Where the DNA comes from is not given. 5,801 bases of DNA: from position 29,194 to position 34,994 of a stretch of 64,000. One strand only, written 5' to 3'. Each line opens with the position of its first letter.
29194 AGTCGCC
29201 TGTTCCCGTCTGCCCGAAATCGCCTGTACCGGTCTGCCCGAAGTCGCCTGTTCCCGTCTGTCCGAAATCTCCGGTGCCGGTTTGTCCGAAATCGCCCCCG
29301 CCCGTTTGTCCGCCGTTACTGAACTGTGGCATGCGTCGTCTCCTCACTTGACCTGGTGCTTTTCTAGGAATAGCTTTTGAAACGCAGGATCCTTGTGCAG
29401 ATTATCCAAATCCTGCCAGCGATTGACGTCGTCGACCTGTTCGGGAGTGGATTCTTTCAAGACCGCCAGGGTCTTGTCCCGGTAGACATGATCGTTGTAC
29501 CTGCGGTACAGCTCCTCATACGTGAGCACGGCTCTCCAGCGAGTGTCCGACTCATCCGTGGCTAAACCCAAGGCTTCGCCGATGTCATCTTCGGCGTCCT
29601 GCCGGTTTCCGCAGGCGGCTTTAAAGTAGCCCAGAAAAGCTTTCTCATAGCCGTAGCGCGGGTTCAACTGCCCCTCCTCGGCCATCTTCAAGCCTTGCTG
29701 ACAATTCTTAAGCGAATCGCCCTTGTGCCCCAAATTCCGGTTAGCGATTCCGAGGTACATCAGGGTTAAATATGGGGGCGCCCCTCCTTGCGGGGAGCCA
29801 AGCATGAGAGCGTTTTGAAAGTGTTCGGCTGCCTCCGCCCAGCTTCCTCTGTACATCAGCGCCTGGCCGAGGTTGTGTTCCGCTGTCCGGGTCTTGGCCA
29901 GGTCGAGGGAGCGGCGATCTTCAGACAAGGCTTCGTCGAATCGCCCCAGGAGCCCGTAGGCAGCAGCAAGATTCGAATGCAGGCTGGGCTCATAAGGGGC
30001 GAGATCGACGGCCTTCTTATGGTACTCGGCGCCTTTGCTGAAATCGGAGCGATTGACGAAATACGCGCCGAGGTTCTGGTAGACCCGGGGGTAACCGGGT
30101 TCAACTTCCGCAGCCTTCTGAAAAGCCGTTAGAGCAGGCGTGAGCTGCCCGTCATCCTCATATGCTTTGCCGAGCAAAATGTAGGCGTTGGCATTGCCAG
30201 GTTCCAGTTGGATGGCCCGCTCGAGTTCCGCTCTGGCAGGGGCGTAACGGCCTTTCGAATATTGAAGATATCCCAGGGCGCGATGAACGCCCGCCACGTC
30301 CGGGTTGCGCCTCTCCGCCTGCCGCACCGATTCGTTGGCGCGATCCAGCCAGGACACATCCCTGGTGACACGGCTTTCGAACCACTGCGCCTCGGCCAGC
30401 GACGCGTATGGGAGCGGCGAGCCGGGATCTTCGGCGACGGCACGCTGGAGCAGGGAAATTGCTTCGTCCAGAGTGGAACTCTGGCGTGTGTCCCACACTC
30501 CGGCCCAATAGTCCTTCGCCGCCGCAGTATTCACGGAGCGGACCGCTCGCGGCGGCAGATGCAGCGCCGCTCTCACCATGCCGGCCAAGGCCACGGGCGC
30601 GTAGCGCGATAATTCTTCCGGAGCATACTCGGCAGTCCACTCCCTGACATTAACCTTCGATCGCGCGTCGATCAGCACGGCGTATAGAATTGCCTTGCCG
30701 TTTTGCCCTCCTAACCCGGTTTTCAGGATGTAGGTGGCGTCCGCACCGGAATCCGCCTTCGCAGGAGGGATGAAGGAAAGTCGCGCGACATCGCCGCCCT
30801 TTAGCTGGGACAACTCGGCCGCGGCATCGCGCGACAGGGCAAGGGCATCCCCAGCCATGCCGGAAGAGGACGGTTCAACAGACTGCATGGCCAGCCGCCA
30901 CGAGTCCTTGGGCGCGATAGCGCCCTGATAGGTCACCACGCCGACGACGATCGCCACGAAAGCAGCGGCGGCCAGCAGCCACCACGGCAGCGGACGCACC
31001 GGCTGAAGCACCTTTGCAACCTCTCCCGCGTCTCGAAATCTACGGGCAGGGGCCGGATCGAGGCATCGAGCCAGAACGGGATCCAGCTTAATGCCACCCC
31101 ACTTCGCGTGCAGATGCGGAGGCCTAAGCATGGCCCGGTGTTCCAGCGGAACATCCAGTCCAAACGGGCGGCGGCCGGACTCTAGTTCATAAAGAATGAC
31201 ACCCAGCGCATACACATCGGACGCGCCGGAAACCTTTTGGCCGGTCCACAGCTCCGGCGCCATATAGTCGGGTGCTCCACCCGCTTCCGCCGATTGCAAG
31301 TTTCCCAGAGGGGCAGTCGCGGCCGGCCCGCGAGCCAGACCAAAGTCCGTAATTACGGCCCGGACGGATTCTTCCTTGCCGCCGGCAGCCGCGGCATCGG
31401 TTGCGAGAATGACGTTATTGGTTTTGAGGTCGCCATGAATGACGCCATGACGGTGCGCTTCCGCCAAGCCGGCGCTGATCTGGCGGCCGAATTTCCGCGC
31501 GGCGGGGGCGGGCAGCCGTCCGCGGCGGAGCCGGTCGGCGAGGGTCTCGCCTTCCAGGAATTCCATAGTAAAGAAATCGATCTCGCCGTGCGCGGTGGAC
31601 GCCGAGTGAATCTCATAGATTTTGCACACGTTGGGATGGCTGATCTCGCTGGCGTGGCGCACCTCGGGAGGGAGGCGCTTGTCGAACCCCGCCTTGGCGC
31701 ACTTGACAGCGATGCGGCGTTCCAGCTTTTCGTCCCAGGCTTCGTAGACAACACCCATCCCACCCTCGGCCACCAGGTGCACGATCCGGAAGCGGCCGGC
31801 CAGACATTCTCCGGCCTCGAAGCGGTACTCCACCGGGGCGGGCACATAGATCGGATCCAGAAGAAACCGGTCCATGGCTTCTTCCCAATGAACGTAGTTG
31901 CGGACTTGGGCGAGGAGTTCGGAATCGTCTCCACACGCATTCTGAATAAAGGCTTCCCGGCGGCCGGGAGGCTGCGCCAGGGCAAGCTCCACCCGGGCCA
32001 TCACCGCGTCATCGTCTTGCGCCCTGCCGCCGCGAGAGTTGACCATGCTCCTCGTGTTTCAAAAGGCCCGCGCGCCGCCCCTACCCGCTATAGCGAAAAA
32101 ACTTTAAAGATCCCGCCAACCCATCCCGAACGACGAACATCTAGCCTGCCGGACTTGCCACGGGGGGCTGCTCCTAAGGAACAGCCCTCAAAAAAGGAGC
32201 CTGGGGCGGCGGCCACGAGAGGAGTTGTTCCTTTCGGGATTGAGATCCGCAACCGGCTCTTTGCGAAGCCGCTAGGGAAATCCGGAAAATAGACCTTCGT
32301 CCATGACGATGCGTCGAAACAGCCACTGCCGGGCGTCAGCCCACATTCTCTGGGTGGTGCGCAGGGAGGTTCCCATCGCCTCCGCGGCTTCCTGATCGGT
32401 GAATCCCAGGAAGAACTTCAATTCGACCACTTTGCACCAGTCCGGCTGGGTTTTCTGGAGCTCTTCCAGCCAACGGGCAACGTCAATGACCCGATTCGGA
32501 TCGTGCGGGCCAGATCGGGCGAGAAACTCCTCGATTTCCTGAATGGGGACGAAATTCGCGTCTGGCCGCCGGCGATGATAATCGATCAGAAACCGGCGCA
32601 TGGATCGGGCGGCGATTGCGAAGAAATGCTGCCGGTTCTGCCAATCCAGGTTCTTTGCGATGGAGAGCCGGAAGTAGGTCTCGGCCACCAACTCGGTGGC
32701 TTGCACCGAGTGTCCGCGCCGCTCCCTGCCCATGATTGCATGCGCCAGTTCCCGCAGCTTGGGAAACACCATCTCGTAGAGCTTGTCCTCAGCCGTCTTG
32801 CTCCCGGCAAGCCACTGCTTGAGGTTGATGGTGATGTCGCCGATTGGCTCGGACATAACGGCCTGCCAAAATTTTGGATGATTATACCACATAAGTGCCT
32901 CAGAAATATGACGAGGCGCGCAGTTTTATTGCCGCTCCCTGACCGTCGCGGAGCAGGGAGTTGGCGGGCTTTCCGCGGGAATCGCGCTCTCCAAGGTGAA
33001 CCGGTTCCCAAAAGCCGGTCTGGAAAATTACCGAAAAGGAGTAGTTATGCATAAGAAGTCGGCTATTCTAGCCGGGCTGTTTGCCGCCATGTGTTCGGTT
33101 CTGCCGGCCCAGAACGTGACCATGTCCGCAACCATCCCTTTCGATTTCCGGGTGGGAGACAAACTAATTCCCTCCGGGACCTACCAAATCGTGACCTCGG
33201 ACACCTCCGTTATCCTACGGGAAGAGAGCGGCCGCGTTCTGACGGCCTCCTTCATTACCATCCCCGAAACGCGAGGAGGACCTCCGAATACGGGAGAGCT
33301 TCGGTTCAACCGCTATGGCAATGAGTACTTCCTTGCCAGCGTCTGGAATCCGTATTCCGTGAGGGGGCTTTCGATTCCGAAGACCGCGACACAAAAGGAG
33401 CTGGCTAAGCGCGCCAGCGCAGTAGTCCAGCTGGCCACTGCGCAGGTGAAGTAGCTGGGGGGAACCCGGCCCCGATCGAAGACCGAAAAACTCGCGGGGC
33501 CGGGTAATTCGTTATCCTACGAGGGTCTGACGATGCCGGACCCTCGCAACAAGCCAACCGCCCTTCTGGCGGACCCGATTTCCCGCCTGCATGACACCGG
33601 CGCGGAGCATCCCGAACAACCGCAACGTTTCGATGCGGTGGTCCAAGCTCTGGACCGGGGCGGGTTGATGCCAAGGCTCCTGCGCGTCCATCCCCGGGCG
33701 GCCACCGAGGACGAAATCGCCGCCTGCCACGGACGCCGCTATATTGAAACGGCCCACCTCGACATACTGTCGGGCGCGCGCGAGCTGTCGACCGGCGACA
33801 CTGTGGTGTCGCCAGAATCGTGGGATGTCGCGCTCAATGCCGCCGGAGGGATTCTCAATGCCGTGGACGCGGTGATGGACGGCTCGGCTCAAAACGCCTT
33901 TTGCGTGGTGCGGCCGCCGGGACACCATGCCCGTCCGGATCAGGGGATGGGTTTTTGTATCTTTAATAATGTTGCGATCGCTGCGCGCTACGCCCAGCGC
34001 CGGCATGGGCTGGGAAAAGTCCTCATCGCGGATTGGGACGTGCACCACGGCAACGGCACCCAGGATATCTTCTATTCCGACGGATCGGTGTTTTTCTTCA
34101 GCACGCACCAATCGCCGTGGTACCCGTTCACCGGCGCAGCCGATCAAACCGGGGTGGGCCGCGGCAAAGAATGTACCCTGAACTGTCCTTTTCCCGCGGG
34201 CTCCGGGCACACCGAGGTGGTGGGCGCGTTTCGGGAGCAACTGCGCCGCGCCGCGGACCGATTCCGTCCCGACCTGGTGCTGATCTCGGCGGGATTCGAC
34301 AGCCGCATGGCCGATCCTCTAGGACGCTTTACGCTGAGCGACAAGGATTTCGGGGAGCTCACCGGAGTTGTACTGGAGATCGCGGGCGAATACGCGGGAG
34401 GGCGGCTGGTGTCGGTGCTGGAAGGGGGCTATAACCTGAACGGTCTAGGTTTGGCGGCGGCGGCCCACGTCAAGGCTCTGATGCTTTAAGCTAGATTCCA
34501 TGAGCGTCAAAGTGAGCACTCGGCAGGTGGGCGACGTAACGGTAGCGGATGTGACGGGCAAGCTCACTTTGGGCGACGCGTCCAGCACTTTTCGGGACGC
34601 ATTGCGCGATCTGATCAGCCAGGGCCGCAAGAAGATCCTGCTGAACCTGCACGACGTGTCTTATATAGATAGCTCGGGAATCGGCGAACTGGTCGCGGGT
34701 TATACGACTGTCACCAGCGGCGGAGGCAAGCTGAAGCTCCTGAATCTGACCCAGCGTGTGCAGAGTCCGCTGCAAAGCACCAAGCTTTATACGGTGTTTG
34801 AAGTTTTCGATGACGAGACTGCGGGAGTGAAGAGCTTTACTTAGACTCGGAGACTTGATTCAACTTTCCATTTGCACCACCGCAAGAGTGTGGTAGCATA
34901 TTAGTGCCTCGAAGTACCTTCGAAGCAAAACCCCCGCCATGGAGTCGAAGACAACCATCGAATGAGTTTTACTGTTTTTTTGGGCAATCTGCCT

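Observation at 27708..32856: ECF sigma / Ser-Thr kinase operon continuing into a repeat-fronted papain-like peptidase and an orphan partner protein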

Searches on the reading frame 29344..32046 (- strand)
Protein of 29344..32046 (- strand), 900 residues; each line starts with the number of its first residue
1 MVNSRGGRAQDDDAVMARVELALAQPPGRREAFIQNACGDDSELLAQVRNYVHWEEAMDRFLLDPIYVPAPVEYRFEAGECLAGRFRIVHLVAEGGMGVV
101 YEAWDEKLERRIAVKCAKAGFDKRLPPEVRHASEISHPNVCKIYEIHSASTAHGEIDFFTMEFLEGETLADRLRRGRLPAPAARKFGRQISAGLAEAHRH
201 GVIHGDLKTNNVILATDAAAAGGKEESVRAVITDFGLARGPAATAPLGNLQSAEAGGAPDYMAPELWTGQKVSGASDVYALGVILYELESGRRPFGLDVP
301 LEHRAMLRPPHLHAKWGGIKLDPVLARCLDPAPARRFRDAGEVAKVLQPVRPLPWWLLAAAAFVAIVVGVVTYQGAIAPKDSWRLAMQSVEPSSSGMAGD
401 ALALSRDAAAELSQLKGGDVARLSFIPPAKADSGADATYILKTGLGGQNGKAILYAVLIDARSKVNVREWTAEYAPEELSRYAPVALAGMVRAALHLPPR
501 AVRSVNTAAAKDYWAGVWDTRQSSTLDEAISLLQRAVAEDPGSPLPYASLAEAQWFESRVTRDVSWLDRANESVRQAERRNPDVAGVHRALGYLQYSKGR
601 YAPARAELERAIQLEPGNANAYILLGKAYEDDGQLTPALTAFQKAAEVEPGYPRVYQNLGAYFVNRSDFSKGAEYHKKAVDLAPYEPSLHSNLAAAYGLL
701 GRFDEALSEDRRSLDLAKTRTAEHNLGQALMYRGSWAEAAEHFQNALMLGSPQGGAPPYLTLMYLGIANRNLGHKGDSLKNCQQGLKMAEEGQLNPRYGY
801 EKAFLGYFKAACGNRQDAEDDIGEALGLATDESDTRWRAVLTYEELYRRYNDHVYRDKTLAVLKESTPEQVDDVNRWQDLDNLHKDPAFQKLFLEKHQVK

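Call 3: search_protein_families(library=pfam, proteins=[window:29344-32046:-], max_evalue=1)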
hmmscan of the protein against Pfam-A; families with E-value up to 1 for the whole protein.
window:29344-32046:- (900 aa): 25 families
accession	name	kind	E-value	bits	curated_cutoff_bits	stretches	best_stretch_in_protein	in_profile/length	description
PF00069.31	Pkinase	-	2.4e-32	112.8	31.7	1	89-296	4-198/263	Protein kinase domain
PF07714.23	PK_Tyr_Ser-Thr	-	7.3e-23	81.6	23.1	1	90-295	5-205/258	Protein tyrosine and serine/threonine kinase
PF07719.23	TPR_2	-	2e-20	71.6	27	4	586-618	2-34/34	Tetratricopeptide repeat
PF00515.34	TPR_1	-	1.4e-18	66.2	27.8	4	619-652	1-34/34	Tetratricopeptide repeat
PF13414.12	TPR_11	-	2.4e-18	66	26.8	3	592-633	1-42/42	TPR repeat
PF14559.12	TPR_19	-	1.8e-16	60.7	25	4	598-656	4-62/68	Tetratricopeptide repeat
PF13431.12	TPR_17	-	1.2e-14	53.7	24.4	3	608-635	2-29/34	Tetratricopeptide repeat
PF13432.12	TPR_16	-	2.2e-13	50.8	32.7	3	590-647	2-59/65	Tetratricopeptide repeat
PF13424.12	TPR_12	-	3.5e-13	50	30.1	4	720-790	3-76/77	Tetratricopeptide repeat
PF13428.12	TPR_14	-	6.5e-11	42.2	23.5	3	620-660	2-42/44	Tetratricopeptide repeat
PF13181.12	TPR_8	-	2.4e-09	37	25.7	2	619-650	1-32/34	Tetratricopeptide repeat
PF13176.12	TPR_7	-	1.4e-06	28.3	27.9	0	690-720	2-32/36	Tetratricopeptide repeat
PF13429.12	TPR_15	-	1.7e-05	24.8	26.2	1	608-712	136-239/280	Tetratricopeptide repeat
PF23914.1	TPR_CcmH_CycH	-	2.7e-05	24.5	42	1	611-705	42-139/158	Cytochrome c-type biogenesis protein H TPR domain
PF13374.12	TPR_10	-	3.6e-05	24.1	27.5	2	691-718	6-33/42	Tetratricopeptide repeat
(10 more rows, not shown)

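Call 4: search_protein_families(library=ncbifam, proteins=[window:29344-32046:-], max_evalue=1)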
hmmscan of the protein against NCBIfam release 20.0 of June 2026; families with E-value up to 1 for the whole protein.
window:29344-32046:- (900 aa): 43 families (the best 25 are shown)
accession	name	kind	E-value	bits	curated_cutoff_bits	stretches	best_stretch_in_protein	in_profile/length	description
NF033483.0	PknB_PASTA_kin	equivalog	8.9e-48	163.6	450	1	79-347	2-265/563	Stk1 family PASTA domain-containing Ser/Thr kinase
NF047741.1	antiphage_MADS6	equivalog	5.3e-36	124.3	460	2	189-348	307-458/612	methylation-associated defense system protein kinase MAD6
NF052427.1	StpK7MSMEG_1200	equivalog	4.3e-30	104.7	900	1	84-345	7-263/601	serine/threonine protein kinase StpK7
NF009651.0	PRK13184.1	equivalog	1.2e-22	79.7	839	1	84-348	2-288/932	serine/threonine-protein kinase PknD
TIGR03903.1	TOMM_kin_cyc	equivalog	8.4e-21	73.6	705.75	1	122-292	22-186/1267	TOMM system kinase/cyclase fusion protein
NF040959.1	MamA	equivalog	2.1e-19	69.8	200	2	529-682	56-202/204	magnetosome protein MamA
TIGR02917.1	PEP_TPR_lipo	equivalog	4.4e-19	67.9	312.2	1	568-723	516-672/899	XrtA/PEP-CTERM system TPR-repeat protein PrsT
TIGR02521.1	type_IV_pilW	equivalog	6.6e-17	61.8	154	2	574-744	22-193/234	type IV pilus biogenesis/stability protein PilW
NF038150.1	lanthi_synth_IV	equivalog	6.7e-15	54.5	650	1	77-348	182-454/851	class IV lanthionine synthetase LanL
NF033442.0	BREX_PglW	equivalog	2.2e-14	52.2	990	2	76-294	504-709/1391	BREX system serine/threonine kinase PglW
NF053615.1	SerThrKinAfsKStmc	equivalog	2.5e-12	46.3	1300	1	84-308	13-226/809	protein serine/threonine kinase AfsK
NF033762.1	social_mot_Tgl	equivalog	1.3e-08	34.6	225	1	629-748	41-164/252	social motility TPR repeat lipoprotein Tgl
TIGR00540.1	TPR_hemY_coli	hypoth_equivalog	2.3e-08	33.2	142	1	553-645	303-385/385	heme biosynthesis-associated TPR protein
TIGR00990.1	3a0801s09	subfamily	7.7e-08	31.4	757.25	1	568-684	382-498/615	mitochondrial import receptor subunit TOM70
TIGR04510.1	mod_pep_cyc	subfamily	1.6e-07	30.2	400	1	590-751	403-567/814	putative peptide modification system cyclase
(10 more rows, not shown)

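Call 21: search_protein_families(library=padloc, proteins=[window:29344-32046:-], max_evalue=0.01)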
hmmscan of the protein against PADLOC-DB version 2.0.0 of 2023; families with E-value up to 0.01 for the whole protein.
window:29344-32046:- (900 aa): 34 families (the best 25 are shown)
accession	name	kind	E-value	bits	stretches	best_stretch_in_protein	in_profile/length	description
PDLC04053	PD-T4-6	-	5.7e-54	181.7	1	83-349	8-270/311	-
PDLC04042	PD-T4-6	-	1e-52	177.6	1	79-351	4-273/292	-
PDLC04061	PD-T4-6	-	5e-47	159.5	1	80-348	12-281/510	-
PDLC04054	PD-T4-6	-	8.9e-47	158.2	1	76-348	3-271/347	-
PDLC01088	C3a189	-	2e-46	157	1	92-368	5-280/840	kinase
PDLC04138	mad6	-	1.1e-44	151.4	1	83-302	50-263/659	mads_6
PDLC04057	PD-T4-6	-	7.7e-44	148.4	1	79-348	3-268/443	-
PDLC04060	PD-T4-6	-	5.7e-41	138.9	1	79-351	3-270/486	-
PDLC04039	PD-T4-6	-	6.6e-41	138.8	1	81-351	12-276/458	-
PDLC04041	PD-T4-6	-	1.4e-40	137.9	1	70-372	15-294/443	-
PDLC04043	PD-T4-6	-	4.7e-39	132.7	1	82-391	13-311/452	-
PDLC04047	PD-T4-6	-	2.1e-38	130.2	1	80-298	6-215/327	-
PDLC04052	PD-T4-6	-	5.2e-35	119.6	1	81-344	6-270/496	-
PDLC04048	PD-T4-6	-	1.4e-31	108.2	1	79-296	5-213/354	-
PDLC04040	PD-T4-6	-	5.7e-31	105.9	1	92-343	2-258/547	-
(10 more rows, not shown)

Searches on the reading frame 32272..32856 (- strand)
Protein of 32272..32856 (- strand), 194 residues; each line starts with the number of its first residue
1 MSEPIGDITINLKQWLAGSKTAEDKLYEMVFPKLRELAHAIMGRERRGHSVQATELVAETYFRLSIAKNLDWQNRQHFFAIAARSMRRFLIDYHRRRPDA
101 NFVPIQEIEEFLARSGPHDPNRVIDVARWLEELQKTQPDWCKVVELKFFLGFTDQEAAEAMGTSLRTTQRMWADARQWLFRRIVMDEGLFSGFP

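Call 3: search_protein_families(library=pfam, proteins=[window:32272-32856:-], max_evalue=1)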
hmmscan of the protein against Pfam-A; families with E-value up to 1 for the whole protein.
window:32272-32856:- (194 aa): 5 families
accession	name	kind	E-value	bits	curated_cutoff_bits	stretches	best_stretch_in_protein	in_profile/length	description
PF07638.17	Sigma70_ECF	-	4.2e-35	121.7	21.1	1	7-182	3-182/185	ECF sigma factor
PF08281.18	Sigma70_r4_2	-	0.0011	19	25.7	1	142-179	17-54/54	Sigma-70, region 4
PF16750.11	HK_sensor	-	0.002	18.8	30.5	0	125-145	28-48/110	Sensor domain of 2-component histidine kinase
PF13384.12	HTH_23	-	0.056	13.7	24.6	1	150-170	15-36/50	Homeodomain-like domain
PF13545.12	HTH_Crp_2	-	0.076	13.4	27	1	126-173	3-44/70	Crp-like helix-turn-helix domain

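Call 4: search_protein_families(library=ncbifam, proteins=[window:32272-32856:-], max_evalue=1)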
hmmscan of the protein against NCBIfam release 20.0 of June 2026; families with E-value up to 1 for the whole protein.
window:32272-32856:- (194 aa): 21 families
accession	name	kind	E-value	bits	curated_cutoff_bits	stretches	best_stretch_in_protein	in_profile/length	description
TIGR02999.1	Sig-70_X6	subfamily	1.6e-43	148.7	126.15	1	8-182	4-181/183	ECF-type sigma factor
NF009165.0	PRK12512.1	equivalog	2.7e-11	43.4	198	1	9-145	10-144/184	RNA polymerase sigma factor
TIGR02937.1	sigma70-ECF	superfamily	6.3e-09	35.7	42.9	1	23-179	3-161/165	sigma-70 family RNA polymerase sigma factor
NF009191.0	PRK12539.1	subfamily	1.5e-05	24.6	171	1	14-164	14-160/185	sigma-70 family RNA polymerase sigma factor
NF009193.0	PRK12541.1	equivalog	2.3e-05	24.7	171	1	48-167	27-144/161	RNA polymerase sigma factor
TIGR02983.1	SigE-fam_strep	subfamily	7.7e-05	22.6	141.55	1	25-171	10-146/162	SigE family RNA polymerase sigma factor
NF010500.0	PRK13919.1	subfamily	0.00012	22.3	226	1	36-170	31-170/186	putative RNA polymerase sigma E protein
TIGR02959.1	SigZ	equivalog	0.00025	20.9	168.65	1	78-176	50-141/170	RNA polymerase sigma factor SigZ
TIGR02952.1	Sig70_famx2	equivalog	0.00049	20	206.45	1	48-165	33-152/170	ECF subfamily RNA polymerase sigma factor, BldN family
NF007227.0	PRK09645.1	subfamily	0.0009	19.2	202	1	48-165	35-152/177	sigma-70 family RNA polymerase sigma factor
NF007215.0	PRK09637.1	equivalog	0.0043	17.1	212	1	87-170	61-141/181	RNA polymerase sigma factor SigZ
NF006174.0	PRK08311.2-2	equivalog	0.0044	16.3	319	1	70-137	77-144/252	RNA polymerase sigma factor SigI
NF007216.0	PRK09638.1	equivalog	0.0064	16.3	194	1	52-167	44-158/180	RNA polymerase sigma factor SigY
NF058625.1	sigma_PG0214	equivalog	0.0068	16.1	130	1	50-179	28-157/170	GFO_1088 family ECF-type sigma factor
TIGR02985.1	Sig70_bacteroi1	subfamily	0.033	14.4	126.4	1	24-177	4-156/162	RNA polymerase sigma-70 factor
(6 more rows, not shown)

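Call 21: search_protein_families(library=padloc, proteins=[window:32272-32856:-], max_evalue=0.01)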
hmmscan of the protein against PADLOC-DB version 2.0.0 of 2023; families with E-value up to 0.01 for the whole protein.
window:32272-32856:- (194 aa): 0 families

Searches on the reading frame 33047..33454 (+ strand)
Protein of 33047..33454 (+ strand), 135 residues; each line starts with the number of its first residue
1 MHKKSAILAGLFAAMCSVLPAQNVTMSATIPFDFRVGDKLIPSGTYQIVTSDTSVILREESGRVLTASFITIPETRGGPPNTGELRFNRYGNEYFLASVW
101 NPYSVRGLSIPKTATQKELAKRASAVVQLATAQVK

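Call 69: search_protein_families(library=pfam, proteins=[window:33047-33451:+], max_evalue=0.1)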
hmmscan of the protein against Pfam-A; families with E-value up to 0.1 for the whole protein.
seq(135 aa): 0 families

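Call 70: search_solved_structures(query=window:33047-33451:+, max_evalue=10)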
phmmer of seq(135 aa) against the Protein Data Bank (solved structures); distinct sequences matched with E-value up to 10: 1.
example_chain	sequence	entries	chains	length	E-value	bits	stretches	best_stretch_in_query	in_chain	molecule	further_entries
8wuc_a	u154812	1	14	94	0.8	13.2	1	53-85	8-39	Co-chaperonin GroES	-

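Call 80: search_protein_families(library=ncbifam, proteins=[window:33047-33451:+], max_evalue=0.1)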
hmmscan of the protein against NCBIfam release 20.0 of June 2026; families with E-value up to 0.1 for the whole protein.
seq(135 aa): 0 families

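Call 89: find_homologous_proteins(query=window:33047-33454:+, max_evalue=0.001)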
Query window:33047-33454:+ (135 aa): 8 proteins with E <= 0.001 among 32 candidates.
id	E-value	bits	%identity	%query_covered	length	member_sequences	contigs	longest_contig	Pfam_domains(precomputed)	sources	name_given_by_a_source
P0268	2.7e-81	288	100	100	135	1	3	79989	-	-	-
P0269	5.0e-41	158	57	100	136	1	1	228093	-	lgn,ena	-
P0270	4.5e-33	132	53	98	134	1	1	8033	-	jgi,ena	jgi:hypothetical protein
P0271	1.8e-26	111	47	98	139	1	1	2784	-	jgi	jgi:hypothetical protein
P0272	1.2e-24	105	45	95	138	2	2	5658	-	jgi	jgi:hypothetical protein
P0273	5.7e-19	86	44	90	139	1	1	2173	-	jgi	jgi:hypothetical protein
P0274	1.6e-16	78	41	96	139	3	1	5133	-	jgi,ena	-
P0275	7.1e-13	67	37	86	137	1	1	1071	-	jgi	-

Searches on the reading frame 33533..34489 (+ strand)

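Call 69: search_protein_families(library=pfam, proteins=[window:33533-34489:+], max_evalue=0.1)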
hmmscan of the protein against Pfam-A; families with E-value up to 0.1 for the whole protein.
window:33533-34489:+ (318 aa): 2 families
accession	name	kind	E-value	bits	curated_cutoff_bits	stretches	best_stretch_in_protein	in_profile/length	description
PF00850.24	Hist_deacetyl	-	1.3e-95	320.7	27.9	1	26-316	1-298/298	Histone deacetylase domain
PF20178.3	ToxA_N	-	0.0032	17.6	27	1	7-91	73-153/249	Dermonecrotic toxin, N-terminal domain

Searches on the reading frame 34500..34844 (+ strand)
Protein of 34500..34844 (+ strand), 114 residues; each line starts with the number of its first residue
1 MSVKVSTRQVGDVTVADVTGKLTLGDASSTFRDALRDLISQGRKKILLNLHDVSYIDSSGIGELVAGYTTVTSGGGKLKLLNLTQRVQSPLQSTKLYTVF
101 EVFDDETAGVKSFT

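Call 69: search_protein_families(library=pfam, proteins=[window:34500-34844:+], max_evalue=0.1)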
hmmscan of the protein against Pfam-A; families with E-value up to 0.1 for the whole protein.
window:34500-34844:+ (114 aa): 2 families
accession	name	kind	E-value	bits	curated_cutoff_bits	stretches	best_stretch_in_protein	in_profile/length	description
PF01740.26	STAS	-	2.9e-14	53.2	22.6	1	5-106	2-103/106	STAS domain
PF13466.11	STAS_2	-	6.3e-09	36.3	29.2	1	18-92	3-75/80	STAS domain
